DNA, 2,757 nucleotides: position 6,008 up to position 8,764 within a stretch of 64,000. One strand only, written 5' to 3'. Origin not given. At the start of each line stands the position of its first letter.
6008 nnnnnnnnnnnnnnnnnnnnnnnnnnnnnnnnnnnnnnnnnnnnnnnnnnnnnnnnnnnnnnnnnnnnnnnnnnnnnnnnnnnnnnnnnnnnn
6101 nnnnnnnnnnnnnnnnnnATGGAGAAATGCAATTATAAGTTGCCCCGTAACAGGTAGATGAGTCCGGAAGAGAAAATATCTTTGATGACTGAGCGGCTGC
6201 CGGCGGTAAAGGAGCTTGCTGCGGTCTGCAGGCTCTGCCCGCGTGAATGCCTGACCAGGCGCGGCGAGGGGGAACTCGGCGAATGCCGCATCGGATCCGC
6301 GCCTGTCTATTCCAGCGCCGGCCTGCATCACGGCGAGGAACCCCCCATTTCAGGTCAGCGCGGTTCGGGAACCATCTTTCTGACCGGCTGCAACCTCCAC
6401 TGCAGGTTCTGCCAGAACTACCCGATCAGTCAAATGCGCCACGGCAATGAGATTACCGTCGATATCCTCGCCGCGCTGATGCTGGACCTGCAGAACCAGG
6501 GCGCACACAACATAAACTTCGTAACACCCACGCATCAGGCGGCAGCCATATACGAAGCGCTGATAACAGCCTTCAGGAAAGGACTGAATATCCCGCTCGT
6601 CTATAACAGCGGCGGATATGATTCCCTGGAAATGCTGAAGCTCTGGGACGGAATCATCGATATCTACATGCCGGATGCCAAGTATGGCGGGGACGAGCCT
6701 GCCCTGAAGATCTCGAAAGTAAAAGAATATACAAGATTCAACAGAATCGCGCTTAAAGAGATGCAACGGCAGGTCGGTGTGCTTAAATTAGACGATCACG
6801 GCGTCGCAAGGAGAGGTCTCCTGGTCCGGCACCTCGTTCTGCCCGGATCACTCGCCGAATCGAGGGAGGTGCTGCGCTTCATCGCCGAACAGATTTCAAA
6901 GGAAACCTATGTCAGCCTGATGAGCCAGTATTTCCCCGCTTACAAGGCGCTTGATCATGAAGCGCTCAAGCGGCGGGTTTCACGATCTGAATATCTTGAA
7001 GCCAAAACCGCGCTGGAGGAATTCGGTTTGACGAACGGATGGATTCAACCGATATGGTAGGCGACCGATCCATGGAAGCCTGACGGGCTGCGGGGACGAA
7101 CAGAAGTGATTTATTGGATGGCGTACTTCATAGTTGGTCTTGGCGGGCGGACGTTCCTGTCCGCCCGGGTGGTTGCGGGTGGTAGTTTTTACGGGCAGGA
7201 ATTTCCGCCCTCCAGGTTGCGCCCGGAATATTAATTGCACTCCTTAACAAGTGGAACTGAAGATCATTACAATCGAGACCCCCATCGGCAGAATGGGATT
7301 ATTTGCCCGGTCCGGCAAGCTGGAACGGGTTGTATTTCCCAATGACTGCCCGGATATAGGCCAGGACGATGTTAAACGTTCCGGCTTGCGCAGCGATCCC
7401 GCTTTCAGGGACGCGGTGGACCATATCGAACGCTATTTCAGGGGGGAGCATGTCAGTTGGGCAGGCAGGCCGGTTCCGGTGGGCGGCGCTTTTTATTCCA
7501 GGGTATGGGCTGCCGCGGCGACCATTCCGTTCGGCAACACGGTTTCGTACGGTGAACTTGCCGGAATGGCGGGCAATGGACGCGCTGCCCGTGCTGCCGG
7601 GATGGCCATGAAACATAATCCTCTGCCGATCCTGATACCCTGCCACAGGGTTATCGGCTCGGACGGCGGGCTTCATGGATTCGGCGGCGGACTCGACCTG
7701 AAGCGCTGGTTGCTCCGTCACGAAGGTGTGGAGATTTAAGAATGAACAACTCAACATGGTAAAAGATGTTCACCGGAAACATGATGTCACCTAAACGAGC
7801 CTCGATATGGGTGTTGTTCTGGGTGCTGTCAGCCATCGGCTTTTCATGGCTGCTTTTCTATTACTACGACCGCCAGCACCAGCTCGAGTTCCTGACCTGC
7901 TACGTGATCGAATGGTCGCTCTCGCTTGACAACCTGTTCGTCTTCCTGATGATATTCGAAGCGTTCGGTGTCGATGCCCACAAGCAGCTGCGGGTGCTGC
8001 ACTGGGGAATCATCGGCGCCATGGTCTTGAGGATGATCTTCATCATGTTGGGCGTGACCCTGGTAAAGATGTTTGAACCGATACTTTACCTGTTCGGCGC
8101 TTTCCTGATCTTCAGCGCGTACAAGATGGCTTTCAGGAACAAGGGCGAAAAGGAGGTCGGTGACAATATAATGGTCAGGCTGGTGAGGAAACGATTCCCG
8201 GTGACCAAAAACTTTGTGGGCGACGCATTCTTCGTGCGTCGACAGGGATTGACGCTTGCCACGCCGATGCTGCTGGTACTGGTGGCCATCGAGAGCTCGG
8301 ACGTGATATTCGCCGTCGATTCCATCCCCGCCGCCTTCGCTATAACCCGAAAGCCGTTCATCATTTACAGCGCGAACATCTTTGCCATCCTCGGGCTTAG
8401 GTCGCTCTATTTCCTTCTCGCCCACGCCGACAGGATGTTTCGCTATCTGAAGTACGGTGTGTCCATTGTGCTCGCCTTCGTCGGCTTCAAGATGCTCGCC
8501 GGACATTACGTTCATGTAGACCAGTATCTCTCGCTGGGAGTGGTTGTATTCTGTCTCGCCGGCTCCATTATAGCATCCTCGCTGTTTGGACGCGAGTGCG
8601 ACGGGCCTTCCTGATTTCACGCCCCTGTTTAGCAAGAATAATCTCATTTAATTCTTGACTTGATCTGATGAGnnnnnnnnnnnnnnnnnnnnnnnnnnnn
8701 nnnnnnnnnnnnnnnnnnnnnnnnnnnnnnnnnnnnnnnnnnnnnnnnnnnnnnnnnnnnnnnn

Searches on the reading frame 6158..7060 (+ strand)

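Call 24: search_protein_families(library=pfam, proteins=[window:6158-7060:+], max_evalue=0.00001)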
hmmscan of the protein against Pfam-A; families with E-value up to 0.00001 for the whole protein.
window:6158-7060:+ (300 aa): 2 families
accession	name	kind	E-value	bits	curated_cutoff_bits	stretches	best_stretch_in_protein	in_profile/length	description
PF04055.27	Radical_SAM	-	1.6e-09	38.6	29.5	1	73-195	2-128/166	Radical SAM superfamily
PF13353.11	Fer4_12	-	2.3e-06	28.4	22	1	71-144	8-82/137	4Fe-4S single cluster domain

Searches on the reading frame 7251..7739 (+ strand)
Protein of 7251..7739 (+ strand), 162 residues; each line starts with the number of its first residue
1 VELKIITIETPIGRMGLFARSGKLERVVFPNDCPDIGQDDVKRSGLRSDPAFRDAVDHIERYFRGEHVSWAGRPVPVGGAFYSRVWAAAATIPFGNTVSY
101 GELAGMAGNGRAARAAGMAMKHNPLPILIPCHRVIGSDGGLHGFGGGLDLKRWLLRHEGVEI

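Call 24: search_protein_families(library=pfam, proteins=[window:7251-7739:+], max_evalue=0.00001)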
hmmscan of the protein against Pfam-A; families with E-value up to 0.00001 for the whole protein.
window:7251-7739:+ (162 aa): 1 family
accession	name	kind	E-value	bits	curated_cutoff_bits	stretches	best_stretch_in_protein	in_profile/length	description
PF01035.26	DNA_binding_1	-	4.4e-33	113.4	27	1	80-160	1-81/81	6-O-methylguanine DNA methyltransferase, DNA binding domain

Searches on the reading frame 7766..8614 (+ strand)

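Call 24: search_protein_families(library=pfam, proteins=[window:7766-8614:+], max_evalue=0.00001)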
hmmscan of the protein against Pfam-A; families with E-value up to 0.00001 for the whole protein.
window:7766-8614:+ (282 aa): 1 family
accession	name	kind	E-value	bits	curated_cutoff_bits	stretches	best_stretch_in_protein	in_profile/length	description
PF03741.22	TerC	-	2e-49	168.2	27.8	1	43-245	1-176/178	Integral membrane protein TerC family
